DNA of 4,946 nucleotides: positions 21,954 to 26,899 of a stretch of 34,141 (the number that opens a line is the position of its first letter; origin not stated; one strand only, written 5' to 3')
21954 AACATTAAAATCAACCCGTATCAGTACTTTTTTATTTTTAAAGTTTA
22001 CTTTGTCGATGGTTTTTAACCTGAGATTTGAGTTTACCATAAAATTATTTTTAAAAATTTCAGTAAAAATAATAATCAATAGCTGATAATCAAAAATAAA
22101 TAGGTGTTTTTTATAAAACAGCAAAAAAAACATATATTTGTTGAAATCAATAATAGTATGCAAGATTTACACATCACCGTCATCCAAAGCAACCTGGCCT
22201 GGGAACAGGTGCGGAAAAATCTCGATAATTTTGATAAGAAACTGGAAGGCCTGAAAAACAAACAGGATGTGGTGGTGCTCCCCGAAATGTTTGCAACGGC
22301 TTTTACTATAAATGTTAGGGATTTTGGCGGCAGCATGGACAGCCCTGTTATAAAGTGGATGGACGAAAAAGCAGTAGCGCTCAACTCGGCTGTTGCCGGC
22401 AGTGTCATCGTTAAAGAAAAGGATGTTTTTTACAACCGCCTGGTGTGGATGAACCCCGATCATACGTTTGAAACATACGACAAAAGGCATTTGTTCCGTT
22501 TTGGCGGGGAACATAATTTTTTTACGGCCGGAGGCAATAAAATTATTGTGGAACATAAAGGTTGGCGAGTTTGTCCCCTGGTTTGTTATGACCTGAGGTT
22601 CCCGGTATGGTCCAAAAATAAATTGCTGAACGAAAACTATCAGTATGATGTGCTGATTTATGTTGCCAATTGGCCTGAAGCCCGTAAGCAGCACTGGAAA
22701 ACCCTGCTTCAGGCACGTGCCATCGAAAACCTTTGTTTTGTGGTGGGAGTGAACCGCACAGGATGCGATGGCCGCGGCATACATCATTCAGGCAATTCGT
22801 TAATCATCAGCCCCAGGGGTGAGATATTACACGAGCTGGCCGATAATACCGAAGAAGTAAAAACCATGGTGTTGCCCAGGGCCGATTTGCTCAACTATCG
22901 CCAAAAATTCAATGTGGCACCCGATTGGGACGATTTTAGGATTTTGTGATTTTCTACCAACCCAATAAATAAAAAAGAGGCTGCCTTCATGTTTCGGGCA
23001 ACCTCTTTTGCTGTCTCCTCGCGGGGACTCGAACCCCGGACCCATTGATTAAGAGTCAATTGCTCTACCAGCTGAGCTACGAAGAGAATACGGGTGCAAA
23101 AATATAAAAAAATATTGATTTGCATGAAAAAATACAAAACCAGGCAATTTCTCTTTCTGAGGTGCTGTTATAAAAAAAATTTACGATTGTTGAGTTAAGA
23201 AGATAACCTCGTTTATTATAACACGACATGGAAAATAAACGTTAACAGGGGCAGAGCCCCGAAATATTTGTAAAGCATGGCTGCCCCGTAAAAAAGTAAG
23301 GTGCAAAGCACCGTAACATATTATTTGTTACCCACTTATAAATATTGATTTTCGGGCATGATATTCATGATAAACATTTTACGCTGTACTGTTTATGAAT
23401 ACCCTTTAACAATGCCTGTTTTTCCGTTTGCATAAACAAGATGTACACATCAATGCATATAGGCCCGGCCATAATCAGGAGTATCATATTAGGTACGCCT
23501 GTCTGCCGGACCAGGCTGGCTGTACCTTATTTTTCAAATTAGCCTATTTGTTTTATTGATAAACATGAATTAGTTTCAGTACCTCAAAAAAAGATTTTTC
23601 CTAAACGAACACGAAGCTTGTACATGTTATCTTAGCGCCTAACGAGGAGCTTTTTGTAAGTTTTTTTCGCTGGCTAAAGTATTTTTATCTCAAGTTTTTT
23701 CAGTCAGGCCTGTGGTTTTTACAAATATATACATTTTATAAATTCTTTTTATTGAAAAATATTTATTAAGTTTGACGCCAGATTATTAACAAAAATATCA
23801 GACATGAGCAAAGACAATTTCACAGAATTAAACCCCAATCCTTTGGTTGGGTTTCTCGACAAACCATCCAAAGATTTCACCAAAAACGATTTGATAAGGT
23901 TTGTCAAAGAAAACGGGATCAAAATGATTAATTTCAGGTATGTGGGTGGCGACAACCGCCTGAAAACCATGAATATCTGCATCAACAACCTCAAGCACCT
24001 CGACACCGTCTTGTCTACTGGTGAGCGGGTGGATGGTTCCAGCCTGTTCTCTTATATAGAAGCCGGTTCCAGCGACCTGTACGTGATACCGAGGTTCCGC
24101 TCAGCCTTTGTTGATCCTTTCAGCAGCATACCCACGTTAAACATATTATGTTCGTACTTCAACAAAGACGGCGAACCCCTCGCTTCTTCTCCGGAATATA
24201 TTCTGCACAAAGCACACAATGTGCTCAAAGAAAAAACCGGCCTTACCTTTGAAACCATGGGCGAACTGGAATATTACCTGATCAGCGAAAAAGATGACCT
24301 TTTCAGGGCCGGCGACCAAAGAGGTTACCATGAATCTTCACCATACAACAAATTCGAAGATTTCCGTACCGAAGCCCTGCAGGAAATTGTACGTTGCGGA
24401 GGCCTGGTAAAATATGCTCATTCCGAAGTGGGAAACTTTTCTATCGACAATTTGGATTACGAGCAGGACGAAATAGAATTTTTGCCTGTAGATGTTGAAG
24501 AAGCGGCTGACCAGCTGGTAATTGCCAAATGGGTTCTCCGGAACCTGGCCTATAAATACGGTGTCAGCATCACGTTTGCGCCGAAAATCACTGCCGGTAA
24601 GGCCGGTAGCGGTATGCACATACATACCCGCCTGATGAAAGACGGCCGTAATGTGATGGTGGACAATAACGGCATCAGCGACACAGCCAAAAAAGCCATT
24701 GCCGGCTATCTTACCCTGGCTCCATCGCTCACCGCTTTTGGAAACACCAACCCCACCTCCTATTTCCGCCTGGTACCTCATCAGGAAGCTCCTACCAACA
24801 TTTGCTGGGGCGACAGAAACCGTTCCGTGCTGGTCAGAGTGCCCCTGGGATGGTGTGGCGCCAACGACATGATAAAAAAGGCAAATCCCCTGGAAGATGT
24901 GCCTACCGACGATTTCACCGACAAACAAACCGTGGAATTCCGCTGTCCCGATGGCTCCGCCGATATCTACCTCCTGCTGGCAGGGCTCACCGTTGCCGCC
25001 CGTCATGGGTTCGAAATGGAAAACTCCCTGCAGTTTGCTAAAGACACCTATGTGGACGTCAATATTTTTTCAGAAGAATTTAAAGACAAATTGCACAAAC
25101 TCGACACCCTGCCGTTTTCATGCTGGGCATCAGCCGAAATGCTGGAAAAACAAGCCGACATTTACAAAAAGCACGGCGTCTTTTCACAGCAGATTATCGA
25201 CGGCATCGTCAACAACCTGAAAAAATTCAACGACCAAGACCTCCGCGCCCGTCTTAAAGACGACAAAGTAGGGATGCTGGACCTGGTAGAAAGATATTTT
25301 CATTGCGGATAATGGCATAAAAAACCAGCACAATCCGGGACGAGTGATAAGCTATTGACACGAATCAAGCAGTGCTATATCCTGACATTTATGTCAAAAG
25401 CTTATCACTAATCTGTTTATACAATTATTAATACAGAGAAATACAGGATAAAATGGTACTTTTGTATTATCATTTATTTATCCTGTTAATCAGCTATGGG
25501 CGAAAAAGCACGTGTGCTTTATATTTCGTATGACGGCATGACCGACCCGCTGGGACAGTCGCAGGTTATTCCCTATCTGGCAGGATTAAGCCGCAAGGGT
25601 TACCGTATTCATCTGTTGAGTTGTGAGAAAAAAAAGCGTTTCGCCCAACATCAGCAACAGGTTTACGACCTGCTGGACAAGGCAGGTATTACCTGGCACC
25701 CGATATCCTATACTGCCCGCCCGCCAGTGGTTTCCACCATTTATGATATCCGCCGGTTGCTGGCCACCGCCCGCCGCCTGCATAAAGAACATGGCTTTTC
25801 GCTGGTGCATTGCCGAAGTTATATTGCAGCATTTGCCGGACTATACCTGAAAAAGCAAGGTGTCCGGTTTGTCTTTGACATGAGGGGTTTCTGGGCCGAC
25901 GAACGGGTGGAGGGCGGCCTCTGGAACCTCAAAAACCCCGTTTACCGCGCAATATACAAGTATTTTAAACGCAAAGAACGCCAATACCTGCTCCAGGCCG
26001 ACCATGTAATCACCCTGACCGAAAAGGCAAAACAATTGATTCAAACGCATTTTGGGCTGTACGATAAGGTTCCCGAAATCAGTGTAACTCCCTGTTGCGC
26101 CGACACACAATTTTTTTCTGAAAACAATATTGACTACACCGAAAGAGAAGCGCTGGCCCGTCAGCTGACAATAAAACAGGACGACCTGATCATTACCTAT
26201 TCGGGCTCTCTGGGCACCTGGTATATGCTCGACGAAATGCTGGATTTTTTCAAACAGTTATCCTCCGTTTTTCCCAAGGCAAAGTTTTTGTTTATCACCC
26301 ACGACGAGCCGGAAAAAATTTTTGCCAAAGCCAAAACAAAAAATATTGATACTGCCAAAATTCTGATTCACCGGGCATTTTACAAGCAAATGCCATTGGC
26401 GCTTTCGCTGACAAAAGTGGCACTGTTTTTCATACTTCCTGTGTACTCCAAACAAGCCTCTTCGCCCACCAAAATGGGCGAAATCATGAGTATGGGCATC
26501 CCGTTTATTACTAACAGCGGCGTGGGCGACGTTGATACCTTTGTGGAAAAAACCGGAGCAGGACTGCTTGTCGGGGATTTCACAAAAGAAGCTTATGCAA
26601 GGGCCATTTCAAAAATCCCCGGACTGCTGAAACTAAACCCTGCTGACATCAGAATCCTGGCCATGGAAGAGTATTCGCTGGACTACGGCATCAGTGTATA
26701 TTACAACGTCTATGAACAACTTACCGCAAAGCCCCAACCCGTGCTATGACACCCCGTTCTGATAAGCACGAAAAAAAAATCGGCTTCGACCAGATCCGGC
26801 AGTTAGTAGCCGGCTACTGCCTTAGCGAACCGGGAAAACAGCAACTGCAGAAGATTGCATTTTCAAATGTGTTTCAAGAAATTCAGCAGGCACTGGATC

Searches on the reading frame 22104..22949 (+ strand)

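Call 68: search_protein_families(library=pfam, proteins=[window:22104-22949:+], max_evalue=0.001)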
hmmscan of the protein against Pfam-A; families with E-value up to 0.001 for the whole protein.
window:22104-22949:+ (281 aa): 1 family
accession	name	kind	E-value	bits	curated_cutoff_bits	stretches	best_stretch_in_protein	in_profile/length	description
PF00795.27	CN_hydrolase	-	2.7e-34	119.1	23.2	1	24-266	2-255/256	Carbon-nitrogen hydrolase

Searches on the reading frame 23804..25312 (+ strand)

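Call 68: search_protein_families(library=pfam, proteins=[window:23804-25312:+], max_evalue=0.001)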
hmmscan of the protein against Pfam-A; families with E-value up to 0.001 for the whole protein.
window:23804-25312:+ (502 aa): 2 families
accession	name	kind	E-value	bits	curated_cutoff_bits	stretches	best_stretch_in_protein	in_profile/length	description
PF00120.29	Gln-synt_C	-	2.1e-60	205.1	24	1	129-485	3-337/344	Glutamine synthetase, catalytic domain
PF03951.24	Gln-synt_N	-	1.6e-13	50.5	33.4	1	39-120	2-81/82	Glutamine synthetase, beta-Grasp domain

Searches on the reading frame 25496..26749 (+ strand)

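Call 68: search_protein_families(library=pfam, proteins=[window:25496-26749:+], max_evalue=0.001)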
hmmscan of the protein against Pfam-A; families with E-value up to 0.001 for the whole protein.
window:25496-26749:+ (417 aa): 4 families
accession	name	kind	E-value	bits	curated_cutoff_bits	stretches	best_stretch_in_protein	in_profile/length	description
PF13439.12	Glyco_transf_4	-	3.8e-15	56.8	28.5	1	29-205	13-169/170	Glycosyltransferase Family 4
PF13579.12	Glyco_trans_4_4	-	8.1e-12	46.2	29.7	1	28-187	11-146/158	Glycosyl transferase 4-like domain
PF00534.26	Glycos_transf_1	-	9.2e-10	38.8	26.4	1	217-374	2-155/172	Glycosyl transferases group 1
PF13692.12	Glyco_trans_1_4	-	5e-07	30.5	27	1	232-373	3-138/142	Glycosyl transferases group 1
